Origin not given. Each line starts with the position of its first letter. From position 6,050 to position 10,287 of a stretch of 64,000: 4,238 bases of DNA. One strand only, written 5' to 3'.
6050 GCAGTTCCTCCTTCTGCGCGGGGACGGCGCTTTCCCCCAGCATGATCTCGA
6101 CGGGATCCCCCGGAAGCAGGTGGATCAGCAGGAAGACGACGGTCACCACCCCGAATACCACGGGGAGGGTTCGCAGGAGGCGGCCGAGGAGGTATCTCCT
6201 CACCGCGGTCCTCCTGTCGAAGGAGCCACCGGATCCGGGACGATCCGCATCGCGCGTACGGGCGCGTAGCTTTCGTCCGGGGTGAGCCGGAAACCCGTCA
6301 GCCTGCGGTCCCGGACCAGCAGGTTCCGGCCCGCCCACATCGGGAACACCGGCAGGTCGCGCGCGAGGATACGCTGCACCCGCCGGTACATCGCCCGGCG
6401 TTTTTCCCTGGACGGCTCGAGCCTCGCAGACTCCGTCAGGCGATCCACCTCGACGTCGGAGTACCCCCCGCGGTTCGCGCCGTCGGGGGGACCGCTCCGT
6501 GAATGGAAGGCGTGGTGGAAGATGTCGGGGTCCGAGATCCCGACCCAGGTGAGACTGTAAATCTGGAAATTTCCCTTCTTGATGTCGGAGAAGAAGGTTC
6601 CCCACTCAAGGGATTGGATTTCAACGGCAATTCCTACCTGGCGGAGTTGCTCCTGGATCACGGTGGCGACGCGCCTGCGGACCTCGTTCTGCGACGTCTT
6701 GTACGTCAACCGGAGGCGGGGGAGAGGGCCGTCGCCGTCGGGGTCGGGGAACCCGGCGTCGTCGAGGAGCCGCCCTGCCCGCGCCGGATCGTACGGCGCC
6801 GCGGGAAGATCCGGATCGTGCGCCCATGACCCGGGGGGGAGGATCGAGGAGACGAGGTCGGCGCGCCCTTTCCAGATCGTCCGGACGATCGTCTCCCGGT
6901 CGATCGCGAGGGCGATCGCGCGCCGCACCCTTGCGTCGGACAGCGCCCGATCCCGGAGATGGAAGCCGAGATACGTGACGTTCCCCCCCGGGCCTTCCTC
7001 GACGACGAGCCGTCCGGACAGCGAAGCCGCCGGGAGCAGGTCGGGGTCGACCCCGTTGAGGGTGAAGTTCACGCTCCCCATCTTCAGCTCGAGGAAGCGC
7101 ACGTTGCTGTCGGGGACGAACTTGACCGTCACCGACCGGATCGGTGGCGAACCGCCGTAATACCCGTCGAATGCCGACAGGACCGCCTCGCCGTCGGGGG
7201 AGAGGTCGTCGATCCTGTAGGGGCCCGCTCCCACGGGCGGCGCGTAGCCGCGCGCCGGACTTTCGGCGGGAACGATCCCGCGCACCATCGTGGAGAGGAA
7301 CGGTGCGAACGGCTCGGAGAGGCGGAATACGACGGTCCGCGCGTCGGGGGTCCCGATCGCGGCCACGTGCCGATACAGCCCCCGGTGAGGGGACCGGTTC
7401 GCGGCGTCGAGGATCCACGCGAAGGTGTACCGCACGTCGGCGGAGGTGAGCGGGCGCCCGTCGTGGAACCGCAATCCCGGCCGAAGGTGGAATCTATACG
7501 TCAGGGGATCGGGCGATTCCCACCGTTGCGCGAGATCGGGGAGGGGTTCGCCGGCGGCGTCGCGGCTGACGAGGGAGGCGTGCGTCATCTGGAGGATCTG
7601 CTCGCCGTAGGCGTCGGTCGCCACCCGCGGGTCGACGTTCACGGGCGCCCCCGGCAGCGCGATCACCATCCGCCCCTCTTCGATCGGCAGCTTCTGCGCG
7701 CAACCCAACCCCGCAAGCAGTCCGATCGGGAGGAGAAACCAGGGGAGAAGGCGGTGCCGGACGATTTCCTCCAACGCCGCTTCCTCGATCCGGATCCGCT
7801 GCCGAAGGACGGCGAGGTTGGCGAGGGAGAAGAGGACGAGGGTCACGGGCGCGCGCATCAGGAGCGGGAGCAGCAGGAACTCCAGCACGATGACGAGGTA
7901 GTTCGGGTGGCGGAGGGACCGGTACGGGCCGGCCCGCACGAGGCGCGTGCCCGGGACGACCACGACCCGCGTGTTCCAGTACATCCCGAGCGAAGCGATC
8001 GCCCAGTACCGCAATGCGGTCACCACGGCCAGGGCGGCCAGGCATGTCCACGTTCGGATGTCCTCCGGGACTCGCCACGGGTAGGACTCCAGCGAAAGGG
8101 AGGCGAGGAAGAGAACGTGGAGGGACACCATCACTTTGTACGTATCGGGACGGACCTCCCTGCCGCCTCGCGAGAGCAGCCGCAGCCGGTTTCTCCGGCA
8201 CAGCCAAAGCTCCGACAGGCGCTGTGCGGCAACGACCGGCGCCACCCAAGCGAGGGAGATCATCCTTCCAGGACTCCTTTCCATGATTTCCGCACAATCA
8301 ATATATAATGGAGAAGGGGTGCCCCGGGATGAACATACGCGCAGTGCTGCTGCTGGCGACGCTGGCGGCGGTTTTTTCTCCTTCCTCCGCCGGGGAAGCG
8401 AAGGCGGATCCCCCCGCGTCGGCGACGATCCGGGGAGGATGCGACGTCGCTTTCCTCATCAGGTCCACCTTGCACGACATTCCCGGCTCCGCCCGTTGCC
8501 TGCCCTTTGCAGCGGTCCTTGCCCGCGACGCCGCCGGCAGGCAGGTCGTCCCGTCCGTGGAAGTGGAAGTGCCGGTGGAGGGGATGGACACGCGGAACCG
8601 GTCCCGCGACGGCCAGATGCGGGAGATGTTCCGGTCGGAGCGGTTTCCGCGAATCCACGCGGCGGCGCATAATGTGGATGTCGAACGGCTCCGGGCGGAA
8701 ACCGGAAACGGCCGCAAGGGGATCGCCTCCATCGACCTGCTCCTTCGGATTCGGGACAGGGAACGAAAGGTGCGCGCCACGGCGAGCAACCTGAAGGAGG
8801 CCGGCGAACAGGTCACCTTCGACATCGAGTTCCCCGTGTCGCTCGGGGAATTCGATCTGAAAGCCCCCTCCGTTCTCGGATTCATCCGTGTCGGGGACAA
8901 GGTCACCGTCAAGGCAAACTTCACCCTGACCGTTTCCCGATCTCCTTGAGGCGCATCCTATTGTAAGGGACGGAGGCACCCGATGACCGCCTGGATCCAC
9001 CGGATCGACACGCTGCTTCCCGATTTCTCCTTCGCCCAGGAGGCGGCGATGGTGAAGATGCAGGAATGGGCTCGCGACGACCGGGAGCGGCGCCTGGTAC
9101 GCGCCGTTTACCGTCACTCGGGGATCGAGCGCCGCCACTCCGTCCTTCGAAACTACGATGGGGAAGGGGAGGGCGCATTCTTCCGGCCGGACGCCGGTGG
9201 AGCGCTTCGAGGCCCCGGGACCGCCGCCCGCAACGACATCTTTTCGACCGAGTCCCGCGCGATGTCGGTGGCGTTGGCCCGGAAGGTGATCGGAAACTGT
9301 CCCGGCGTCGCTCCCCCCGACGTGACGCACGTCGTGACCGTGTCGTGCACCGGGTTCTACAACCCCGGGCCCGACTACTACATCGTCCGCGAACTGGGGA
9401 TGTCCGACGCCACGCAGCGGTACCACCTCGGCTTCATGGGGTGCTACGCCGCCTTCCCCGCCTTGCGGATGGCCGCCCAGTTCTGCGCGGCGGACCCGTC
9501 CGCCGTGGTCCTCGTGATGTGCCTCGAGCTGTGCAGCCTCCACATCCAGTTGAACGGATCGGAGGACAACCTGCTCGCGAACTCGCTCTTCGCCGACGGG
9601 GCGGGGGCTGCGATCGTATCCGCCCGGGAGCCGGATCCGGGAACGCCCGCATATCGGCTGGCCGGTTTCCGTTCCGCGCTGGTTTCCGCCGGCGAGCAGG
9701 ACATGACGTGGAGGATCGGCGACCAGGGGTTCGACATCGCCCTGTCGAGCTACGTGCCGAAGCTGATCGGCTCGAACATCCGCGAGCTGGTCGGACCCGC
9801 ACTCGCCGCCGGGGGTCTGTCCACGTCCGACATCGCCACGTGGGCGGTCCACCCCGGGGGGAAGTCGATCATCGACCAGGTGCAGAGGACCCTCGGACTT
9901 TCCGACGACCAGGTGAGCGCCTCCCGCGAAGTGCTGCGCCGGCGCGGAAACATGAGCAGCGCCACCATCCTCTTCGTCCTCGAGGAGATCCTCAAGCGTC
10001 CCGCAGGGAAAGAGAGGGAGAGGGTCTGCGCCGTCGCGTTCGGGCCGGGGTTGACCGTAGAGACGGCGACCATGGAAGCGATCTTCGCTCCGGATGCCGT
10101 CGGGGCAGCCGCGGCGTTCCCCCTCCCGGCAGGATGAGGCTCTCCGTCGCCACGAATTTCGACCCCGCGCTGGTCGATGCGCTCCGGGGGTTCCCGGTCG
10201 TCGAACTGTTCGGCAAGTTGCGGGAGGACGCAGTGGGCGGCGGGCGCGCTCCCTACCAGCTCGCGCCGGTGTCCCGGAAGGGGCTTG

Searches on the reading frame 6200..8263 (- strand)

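Call 60: search_protein_families(library=pfam, max_evalue=0.1, proteins=[window:6200-8263:-])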
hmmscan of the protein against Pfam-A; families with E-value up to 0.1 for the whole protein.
window:6200-8263:- (687 aa): 4 families
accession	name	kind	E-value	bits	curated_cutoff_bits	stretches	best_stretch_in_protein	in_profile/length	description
PF00496.27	SBP_bac_5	-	4.3e-88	296.3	32.4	1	240-585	2-359/368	Bacterial extracellular solute-binding proteins, family 5 Middle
PF04140.19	ICMT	-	4e-23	82.1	24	1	78-165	5-94/95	Isoprenylcysteine carboxyl methyltransferase (ICMT) family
PF04191.18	PEMT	-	1.1e-07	32.7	25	1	73-167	5-101/105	Phospholipid methyltransferase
PF17394.7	KleE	-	0.091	13.6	25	0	43-87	63-105/114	Uncharacterized KleE stable inheritance protein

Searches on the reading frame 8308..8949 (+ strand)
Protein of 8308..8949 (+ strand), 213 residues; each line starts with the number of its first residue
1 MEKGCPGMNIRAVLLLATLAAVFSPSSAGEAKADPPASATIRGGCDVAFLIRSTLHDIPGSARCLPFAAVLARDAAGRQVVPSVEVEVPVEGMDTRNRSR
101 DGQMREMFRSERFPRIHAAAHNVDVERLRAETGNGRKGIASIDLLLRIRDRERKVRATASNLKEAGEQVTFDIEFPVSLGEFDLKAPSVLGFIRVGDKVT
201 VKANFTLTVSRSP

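Call 32: search_protein_families(library=ncbifam, max_evalue=0.00001, proteins=[window:8308-8949:+])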
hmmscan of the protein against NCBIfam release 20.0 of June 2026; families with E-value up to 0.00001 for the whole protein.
window:8308-8949:+ (213 aa): 0 families

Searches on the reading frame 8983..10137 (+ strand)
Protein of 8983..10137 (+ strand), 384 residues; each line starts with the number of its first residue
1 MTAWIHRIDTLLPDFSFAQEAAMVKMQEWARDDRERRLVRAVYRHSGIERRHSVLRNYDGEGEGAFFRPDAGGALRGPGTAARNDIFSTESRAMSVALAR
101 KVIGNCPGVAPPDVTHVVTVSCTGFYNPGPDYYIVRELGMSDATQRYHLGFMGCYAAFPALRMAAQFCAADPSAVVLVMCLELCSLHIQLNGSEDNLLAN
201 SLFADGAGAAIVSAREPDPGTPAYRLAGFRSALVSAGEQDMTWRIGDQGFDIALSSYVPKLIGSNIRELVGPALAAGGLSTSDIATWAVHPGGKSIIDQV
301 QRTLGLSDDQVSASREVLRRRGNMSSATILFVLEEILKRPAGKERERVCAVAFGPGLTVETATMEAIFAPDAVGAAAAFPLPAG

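Call 26: search_protein_families(library=ncbifam, max_evalue=0.001, proteins=[window:8983-10137:+])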
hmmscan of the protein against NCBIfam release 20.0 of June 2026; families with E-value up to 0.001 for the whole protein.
window:8983-10137:+ (384 aa): 5 families
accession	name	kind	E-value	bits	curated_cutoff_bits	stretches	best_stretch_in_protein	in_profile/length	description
NF042429.2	DHPHCoAsyn_DpgA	equivalog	5.7e-52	176.8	425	1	36-364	26-348/350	3,5-dihydroxyphenylacetyl-CoA synthase DpgA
NF006829.0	PRK09352.1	subfamily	6.7e-17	61.4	249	1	90-364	52-319/322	beta-ketoacyl-ACP synthase 3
TIGR00747.1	fabH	subfamily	7.5e-14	51.5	292.1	1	91-362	51-318/322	beta-ketoacyl-ACP synthase III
NF004623.0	PRK05963.1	equivalog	1.6e-06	27.7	437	1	273-363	238-325/328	beta-ketoacyl-ACP synthase III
NF005703.0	PRK07515.1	equivalog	4e-05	22.7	304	0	94-225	99-223/373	beta-ketoacyl-ACP synthase III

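Call 54: search_solved_structures(query=window:8983-10137:+, max_evalue=1e-10)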
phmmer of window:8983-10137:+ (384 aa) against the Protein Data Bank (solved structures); distinct sequences matched with E-value up to 1e-10: 102 (the best 60 are shown).
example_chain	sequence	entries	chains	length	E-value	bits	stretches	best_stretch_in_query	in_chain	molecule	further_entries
7cb3_A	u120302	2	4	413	6.2e-46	160.4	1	8-366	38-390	Chalcone/stilbene synthase | Chalcone synthase-like protein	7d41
1ted_A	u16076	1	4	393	7.2e-45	156.9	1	24-363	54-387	pks18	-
1tee_A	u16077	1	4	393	2.4e-43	151.9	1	24-363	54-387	pks18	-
4b0n_A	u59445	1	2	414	1.6e-42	149.2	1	38-359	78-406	POLYKETIDE SYNTHASE III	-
1ee0_A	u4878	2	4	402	3e-42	148.2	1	77-373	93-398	2-PYRONE SYNTHASE | PYRONE SYNTHASE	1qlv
6j1m_A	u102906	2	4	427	6.3e-42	147.2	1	78-364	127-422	A. acutangulus PKS2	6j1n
7ffc_A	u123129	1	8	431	1.1e-41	146.4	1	75-367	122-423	Type III polyketide synthase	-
7ffa_A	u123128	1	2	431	1.9e-41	145.6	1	75-367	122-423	Type III polyketide synthase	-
7ffi_A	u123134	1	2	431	2.6e-41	145.1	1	75-367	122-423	Type III polyketide synthase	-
3oit_A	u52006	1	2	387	2.8e-41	145.1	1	77-366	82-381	Os07g0271500 protein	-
7ffg_A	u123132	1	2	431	3.2e-41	144.9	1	75-367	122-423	Type III polyketide synthase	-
3ale_A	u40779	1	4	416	3.4e-41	144.8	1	77-366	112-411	Os07g0271500 protein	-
7ffh_A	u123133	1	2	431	3.7e-41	144.6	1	75-367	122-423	Type III polyketide synthase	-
2h84_A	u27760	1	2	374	2.2e-40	142.1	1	111-362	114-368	Steely1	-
4yjy_A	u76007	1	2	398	3.8e-40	141.3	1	75-376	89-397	Chalcone synthase 1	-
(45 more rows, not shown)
